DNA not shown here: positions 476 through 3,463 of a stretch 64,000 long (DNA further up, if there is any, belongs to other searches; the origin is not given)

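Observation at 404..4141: Zn-ribbon gene + CHAT-protease/NB-ARC/TPR STAND gene: candidate conflict (defence / programmed-death) module on a GC-rich islet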

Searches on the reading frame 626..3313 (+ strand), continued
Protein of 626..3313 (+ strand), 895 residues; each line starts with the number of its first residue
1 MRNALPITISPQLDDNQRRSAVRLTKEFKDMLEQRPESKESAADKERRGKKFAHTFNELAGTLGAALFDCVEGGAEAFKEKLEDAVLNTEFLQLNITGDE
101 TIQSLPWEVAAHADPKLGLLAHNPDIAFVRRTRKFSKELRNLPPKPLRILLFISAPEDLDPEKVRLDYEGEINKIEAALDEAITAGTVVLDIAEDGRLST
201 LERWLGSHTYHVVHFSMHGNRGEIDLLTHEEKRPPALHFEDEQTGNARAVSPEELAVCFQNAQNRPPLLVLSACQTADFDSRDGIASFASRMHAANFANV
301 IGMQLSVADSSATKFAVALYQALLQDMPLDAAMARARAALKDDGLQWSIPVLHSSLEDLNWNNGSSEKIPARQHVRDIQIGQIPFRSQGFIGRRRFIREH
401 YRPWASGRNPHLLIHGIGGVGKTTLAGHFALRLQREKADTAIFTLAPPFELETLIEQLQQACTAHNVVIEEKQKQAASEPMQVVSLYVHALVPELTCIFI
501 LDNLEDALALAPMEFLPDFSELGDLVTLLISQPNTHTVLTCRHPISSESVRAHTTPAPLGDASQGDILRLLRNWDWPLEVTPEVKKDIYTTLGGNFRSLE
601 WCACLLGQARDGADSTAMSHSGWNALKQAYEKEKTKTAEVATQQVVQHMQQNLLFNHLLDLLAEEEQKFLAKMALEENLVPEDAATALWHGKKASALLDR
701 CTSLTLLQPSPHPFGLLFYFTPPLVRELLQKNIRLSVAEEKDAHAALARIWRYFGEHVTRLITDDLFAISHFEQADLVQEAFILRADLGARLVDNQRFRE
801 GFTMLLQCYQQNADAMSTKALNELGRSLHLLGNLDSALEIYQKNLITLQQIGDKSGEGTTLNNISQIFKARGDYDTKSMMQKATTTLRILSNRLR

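Call 16: find_encoding_contigs(protein=P0002, flank=6000, max_places=3)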
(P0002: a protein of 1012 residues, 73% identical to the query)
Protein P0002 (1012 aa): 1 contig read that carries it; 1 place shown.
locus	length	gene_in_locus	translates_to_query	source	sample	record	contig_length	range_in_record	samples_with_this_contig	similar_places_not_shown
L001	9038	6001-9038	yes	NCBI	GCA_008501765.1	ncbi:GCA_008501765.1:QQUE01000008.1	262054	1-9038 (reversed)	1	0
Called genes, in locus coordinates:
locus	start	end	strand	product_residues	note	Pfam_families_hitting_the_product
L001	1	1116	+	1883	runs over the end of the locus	PF08447:PAS_3, PF01590:GAF, PF13185:GAF_2, PF00989:PAS, PF08448:PAS_4, PF08447:PAS_3, PF08448:PAS_4, PF13426:PAS_9, +20 more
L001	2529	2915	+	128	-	PF03625:DUF302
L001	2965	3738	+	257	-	PF00005:ABC_tran, PF13304:AAA_21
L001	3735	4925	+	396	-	PF12679:ABC2_membrane_2, PF12698:ABC2_membrane_3, PF01061:ABC2_membrane (weak), PF12730:ABC2_membrane_4 (weak)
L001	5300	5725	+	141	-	-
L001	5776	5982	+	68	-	-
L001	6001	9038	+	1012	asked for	PF12770:CHAT, PF13191:AAA_16 (weak), PF13401:AAA_22 (weak), PF17874:TPR_MalT, PF13424:TPR_12, PF13424:TPR_12, PF13424:TPR_12, PF13424:TPR_12, +17 more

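Call 17: find_encoding_contigs(protein=P0003, flank=6000, max_places=3)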
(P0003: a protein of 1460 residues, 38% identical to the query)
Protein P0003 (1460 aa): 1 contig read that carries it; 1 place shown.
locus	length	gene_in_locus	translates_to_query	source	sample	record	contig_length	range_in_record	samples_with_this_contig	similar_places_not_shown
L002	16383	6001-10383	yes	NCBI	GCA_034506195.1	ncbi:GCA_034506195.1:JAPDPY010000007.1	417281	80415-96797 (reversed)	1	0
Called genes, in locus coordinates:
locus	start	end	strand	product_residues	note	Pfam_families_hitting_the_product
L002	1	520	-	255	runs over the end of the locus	-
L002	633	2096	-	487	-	PF04389:Peptidase_M28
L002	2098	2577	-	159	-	-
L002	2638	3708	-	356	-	PF00155:Aminotran_1_2, PF04864:Alliinase_C (weak)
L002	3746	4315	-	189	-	PF04893:Yip1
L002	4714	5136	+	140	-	-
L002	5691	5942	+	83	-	-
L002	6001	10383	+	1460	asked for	PF12770:CHAT, PF17874:TPR_MalT (weak), PF13424:TPR_12, PF13424:TPR_12, PF13424:TPR_12, PF17874:TPR_MalT, PF13424:TPR_12, PF13424:TPR_12, +27 more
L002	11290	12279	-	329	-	PF01012:ETF, PF00766:ETF_alpha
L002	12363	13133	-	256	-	PF01012:ETF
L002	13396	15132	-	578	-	PF02771:Acyl-CoA_dh_N, PF02770:Acyl-CoA_dh_M, PF00441:Acyl-CoA_dh_1, PF08028:Acyl-CoA_dh_2, PF21263:Acyl-CoA-dh_C (faint), PF21343:ACAD9-ACADV_C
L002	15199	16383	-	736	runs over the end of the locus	PF00378:ECH_1, PF16113:ECH_2, PF02737:3HCDH_N, PF00725:3HCDH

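Call 18: find_encoding_contigs(protein=P0001, flank=10000, max_places=3)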
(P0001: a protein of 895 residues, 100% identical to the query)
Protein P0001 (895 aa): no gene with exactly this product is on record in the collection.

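Call 27: search_protein_families(library=pfam, proteins=[L001:5300-5722:+, L002:4714-5133:+, L002:5691-5939:+], max_evalue=1)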
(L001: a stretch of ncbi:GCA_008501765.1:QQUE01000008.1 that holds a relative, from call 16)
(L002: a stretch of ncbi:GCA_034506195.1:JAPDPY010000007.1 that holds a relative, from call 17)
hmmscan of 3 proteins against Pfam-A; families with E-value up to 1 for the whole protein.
L001:5300-5722:+ (141 aa): 0 families

L002:4714-5133:+ (140 aa): 5 families
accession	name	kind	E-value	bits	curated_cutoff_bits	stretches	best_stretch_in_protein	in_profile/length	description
PF07331.16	TctB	-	0.023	15.3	29.1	1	49-133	2-91/137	Tripartite tricarboxylate transporter TctB family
PF03994.20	DUF350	-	0.038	14.5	26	1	50-137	46-131/133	Domain of Unknown Function (DUF350)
PF08538.16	DUF1749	-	0.083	12.4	24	1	14-39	206-231/299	Protein of unknown function (DUF1749)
PF19380.4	DUF5955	-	0.13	13.1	27.1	1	6-63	27-84/88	Family of unknown function (DUF5955)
PF02687.27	FtsX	-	0.39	11.2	25.5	1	43-101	58-116/120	FtsX-like permease C-terminal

L002:5691-5939:+ (83 aa): 40 families (the best 25 are shown)
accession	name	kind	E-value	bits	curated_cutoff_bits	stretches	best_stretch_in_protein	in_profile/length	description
PF23107.1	Zf-C2H2_ZNF451_C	-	5.4e-05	24.1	30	1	3-26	29-52/59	Two consecutive Zinc fingers C2H2 type, ZNF451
PF23454.1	Zn_ribbon_Brz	-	0.00064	20.7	27.9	1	45-67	6-28/58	Transcriptional regulator Brz zinc beta ribbon domain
PF14255.11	Cys_rich_CPXG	-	0.002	18.5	25.2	0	11-27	23-39/52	Cysteine-rich CPXCG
PF05907.18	CXXC_Zn-b_euk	-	0.002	18.5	22.9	1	7-61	23-79/155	CXXC motif containing zinc binding protein, eukaryotic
PF24868.1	YABBY_N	-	0.0024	17.8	28.6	1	45-62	9-26/60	YABBY, N-terminal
PF23451.1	Zn_ribbon_PaaD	-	0.004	17.2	27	0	33-51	3-21/53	PaaD zinc beta ribbon domain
PF02748.20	PyrI_C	-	0.0049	17.1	23.4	1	40-54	29-43/48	Aspartate carbamoyltransferase regulatory chain, metal binding domain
PF25169.1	DUF7830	-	0.0091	16.3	27.5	1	40-57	30-47/72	Domain of unknown function (DUF7830)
PF05129.18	Zn_ribbon_Elf1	-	0.014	15.9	29.8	0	5-30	39-64/79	Transcription elongation factor Elf1 like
PF14522.11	Cytochrome_C7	-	0.016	15.5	24.8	1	12-50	13-47/67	Cytochrome c7 and related cytochrome c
PF21039.3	CEP104_ZnF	-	0.019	15.6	27.4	1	12-55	57-101/112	Centrosomal protein CEP104, ZnF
PF14616.11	Rua1_C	-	0.02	15.6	27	0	4-33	80-108/122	Transcription regulator Rua1, C-terminal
PF23550.1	zf_Tbcl_Rhp7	-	0.025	14.5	27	0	14-22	6-14/39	DNA repair protein rhp7 treble clef domain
PF03966.22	Trm112p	-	0.027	14.8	22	0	44-54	7-17/40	Trm112p-like protein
PF07967.19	zf-C3HC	-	0.029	14.8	22.2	0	12-36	43-69/132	NuBaID N-terminal domain (aka zf-C3HC)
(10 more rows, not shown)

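Call 28: search_protein_families(library=padloc, proteins=[L001:5300-5722:+, L002:4714-5133:+, L002:5691-5939:+, P0003, P0002], max_evalue=0.1)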
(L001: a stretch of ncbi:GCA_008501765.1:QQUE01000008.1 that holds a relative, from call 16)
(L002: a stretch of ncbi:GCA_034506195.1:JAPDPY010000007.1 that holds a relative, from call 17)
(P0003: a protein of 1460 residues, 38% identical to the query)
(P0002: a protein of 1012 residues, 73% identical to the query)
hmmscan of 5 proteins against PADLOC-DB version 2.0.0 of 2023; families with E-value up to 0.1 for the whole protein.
L001:5300-5722:+ (141 aa): 2 families
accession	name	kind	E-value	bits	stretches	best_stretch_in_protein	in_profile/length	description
PDLC03261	MTase_II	-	0.032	10.5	1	38-77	168-207/643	Type II methyltransferase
PDLC02363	PycTM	-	0.073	10.9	1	85-140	35-78/154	-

L002:4714-5133:+ (140 aa): 0 families

L002:5691-5939:+ (83 aa): 2 families
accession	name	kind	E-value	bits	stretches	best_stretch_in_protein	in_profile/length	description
PDLC03494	REase_II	-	0.0054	14.8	1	13-65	95-148/190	Type II restriction enzyme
PDLC04447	PDC-M14A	-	0.012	14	1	8-50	15-49/152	-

P0003 (1460 aa): 6 families
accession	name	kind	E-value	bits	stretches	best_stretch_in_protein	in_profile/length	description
PDLC01169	TPR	-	4.6e-95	315.8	7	834-941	93-200/252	TPR repeats containing protein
PDLC05012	PDC-S39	-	3.1e-14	50.6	1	834-909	203-278/615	-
PDLC01078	C3a156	-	4.9e-09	34.2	0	858-919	93-149/268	oxidoreductase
PDLC02016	SAVED_CHAT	-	3.6e-08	30.7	1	134-312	102-257/498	-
PDLC01170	TPR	-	0.0018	15.6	0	1109-1163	180-234/368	TPR repeats containing protein fused to cold shock-like domain (OB-fold)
PDLC01583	Cas11e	-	0.046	11.6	0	752-783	120-151/156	CAS-I-E; effector_SS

P0002 (1012 aa): 5 families
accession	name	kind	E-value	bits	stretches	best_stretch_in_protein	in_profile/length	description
PDLC01169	TPR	-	2.4e-31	107.1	2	862-952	110-200/252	TPR repeats containing protein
PDLC02016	SAVED_CHAT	-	3.2e-06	24.4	1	138-347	101-263/498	-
PDLC04140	mad8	-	0.00072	17.2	1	409-450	27-67/314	mads_8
PDLC05012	PDC-S39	-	0.0034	14.1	1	853-919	211-277/615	-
PDLC01078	C3a156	-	0.029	12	0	866-1008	93-210/268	oxidoreductase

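Call 30: find_related_loci(query=A3, collection=genome_contigs, flank=4000)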
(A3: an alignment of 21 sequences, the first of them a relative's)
Query A3 (895 aa) in genome_contigs; peptide patterns used: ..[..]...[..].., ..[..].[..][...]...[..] (x = any residue, [..] = any of these).
600 stretches matched a pattern (row limit reached: there are more); 37 encode a relative of the query (tblastn E <= 1e-3); 37 distinct loci.
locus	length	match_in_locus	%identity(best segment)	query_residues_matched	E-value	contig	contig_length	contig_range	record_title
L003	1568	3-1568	36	419-893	7e-72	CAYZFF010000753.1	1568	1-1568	MAG TPA_asm: uncultured Cytophagia bacterium isolate SRP173033_co1_156 genome assembly, contig: NODE_293196_length_1568_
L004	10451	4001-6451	25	102-875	8e-18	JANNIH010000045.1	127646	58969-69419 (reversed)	MAG: Holophagales bacterium isolate SOY_6_C_metabat_145 SOY_6_C_k141_3440078, whole genome shotgun sequence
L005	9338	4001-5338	27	62-505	6e-15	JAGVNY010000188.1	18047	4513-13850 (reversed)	MAG: Candidatus Zixiibacteriota bacterium isolate DeMMO3_21 c_000000052269, whole genome shotgun sequence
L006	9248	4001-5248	25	97-510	6e-15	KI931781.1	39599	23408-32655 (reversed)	MAG: Candidatus Entotheonella sp. TSY1 genomic scaffold TSY1_scaffold00052, whole genome shotgun sequence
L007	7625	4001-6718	28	32-874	1e-14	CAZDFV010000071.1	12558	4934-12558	MAG TPA_asm: uncultured Rhodothermales bacterium isolate SRP063590_co1_117 genome assembly, contig: NODE_5251_length_125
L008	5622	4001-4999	27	148-476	3e-14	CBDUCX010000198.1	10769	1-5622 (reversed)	MAG TPA_asm: uncultured Pleurocapsa sp. isolate ERR2431958_binner13_Refined_38 genome assembly, contig: ERZ23878668.1152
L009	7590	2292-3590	24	210-573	2e-12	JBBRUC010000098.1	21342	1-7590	MAG: Thermoanaerobaculia bacterium isolate La3_concoct.109 La3_concoct.109_K_2103009_L_21342_cov_12.0000, whole genome s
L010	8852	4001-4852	27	48-347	5e-12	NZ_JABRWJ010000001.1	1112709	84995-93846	Pseudaquabacterium terrae strain S2 contig1, whole genome shotgun sequence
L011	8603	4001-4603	33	752-872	3e-8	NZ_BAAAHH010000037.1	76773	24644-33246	Actinocorallia libanotica strain JCM 10696 sequence037, whole genome shotgun sequence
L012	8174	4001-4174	43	384-441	4e-7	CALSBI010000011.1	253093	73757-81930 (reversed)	MAG: Chitinophaga pinensis isolate JJ-MIR1-432-2-mx-bin679 genome assembly, contig: JJ-MIR1-432-C13, whole genome shotgu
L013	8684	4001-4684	32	743-893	1e-6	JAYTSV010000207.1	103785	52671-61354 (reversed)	MAG: Fimbriiglobus sp. isolate GFS_5274 GFS_5274_206, whole genome shotgun sequence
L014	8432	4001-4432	30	382-527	3e-6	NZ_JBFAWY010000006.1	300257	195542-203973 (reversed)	Streptomyces sp. NPDC052020 NPDC052020_152_C2.ctg-0006, whole genome shotgun sequence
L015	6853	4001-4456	29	390-548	3e-6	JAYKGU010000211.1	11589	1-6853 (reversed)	MAG: Synechococcales cyanobacterium isolate 1108005 NODE_42595898, whole genome shotgun sequence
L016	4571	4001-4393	38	755-873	4e-6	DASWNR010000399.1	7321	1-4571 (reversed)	MAG TPA_asm: Pyrinomonadaceae bacterium isolate SMAG_U3419 k141_354543, whole genome shotgun sequence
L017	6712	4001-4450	29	374-527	8e-6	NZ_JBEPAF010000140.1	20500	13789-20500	Streptomyces sp. NPDC001581 NPDC001581_73_B5.ctg-0140, whole genome shotgun sequence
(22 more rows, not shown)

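Call 33: find_encoding_contigs(protein=P0006, flank=4000, max_places=2)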
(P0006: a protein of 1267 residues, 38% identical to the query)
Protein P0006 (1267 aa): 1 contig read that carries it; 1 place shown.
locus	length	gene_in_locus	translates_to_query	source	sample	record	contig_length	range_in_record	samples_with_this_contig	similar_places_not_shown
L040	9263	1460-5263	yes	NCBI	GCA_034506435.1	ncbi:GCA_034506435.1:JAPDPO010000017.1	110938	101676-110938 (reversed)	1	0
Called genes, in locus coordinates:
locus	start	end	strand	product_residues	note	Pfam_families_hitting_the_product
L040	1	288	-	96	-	?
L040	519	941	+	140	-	-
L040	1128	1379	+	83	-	-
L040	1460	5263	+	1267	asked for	PF12770:CHAT, PF13424:TPR_12, PF13424:TPR_12, PF17874:TPR_MalT (weak), PF13424:TPR_12, PF13374:TPR_10 (weak), PF13424:TPR_12, PF13424:TPR_12, +15 more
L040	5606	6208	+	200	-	PF12822:ECF_trnsprt (weak)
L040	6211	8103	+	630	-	-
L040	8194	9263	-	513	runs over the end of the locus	PF07394:DUF1501, PF18962:Por_Secre_tail (weak)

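Call 34: find_encoding_contigs(protein=P0010, flank=4000, max_places=2)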
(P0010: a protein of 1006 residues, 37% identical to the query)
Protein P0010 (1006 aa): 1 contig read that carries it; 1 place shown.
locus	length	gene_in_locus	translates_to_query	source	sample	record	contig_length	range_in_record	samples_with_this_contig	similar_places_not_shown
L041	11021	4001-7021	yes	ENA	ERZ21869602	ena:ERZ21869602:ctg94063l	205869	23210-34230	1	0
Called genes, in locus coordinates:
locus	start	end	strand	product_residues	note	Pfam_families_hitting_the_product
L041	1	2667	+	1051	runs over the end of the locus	PF13847:Methyltransf_31 (weak), PF08241:Methyltransf_11 (faint), PF13649:Methyltransf_25, PF01011:PQQ (faint), PF13360:PQQ_2, PF13570:Beta-prop_ACSF4, PF13360:PQQ_2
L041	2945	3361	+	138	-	-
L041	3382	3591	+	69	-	-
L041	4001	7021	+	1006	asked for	PF12770:CHAT, PF13191:AAA_16, PF05729:NACHT (weak), PF13176:TPR_7 (weak), PF13374:TPR_10 (weak), PF13424:TPR_12, PF13176:TPR_7 (weak), PF13374:TPR_10, +5 more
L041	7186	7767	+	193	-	-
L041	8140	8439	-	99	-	-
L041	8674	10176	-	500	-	PF00370:FGGY_N, PF02782:FGGY_C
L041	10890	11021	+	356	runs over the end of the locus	PF00483:NTP_transferase (weak), PF12804:NTP_transf_3 (weak), PF25084:LbH_EIF2B (faint), PF25087:GMPPB_C (faint), PF00132:Hexapep, PF14602:Hexapep_2 (weak)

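Call 35: find_encoding_contigs(protein=P0013, flank=4000, max_places=2)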
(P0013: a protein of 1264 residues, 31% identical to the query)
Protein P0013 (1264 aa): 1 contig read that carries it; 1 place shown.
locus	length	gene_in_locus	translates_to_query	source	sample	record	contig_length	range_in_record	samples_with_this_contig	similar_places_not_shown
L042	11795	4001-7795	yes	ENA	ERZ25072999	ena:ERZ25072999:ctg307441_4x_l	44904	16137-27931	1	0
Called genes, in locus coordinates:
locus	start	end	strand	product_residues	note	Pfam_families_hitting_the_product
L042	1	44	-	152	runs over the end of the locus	PF00903:Glyoxalase, PF18029:Glyoxalase_6, PF22677:Ble-like_N (weak)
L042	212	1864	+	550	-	PF00515:TPR_1 (faint), PF07719:TPR_2 (faint)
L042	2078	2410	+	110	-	PF00595:PDZ (faint), PF17820:PDZ_6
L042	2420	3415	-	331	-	PF00389:2-Hacid_dh, PF02826:2-Hacid_dh_C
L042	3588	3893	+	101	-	PF14384:BrnA_antitoxin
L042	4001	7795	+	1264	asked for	PF12770:CHAT, PF13191:AAA_16 (weak), PF13424:TPR_12, PF13424:TPR_12, PF13424:TPR_12, PF13424:TPR_12, PF13424:TPR_12, PF13424:TPR_12, +30 more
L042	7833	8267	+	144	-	-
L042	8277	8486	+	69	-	-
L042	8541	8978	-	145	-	PF04657:DMT_YdcZ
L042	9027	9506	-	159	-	PF00571:CBS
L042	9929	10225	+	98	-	PF16561:AMPK1_CBM, PF02922:CBM_48 (weak)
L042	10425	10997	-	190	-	-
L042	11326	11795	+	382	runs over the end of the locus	PF20510:HgmA_N, PF07883:Cupin_2 (weak)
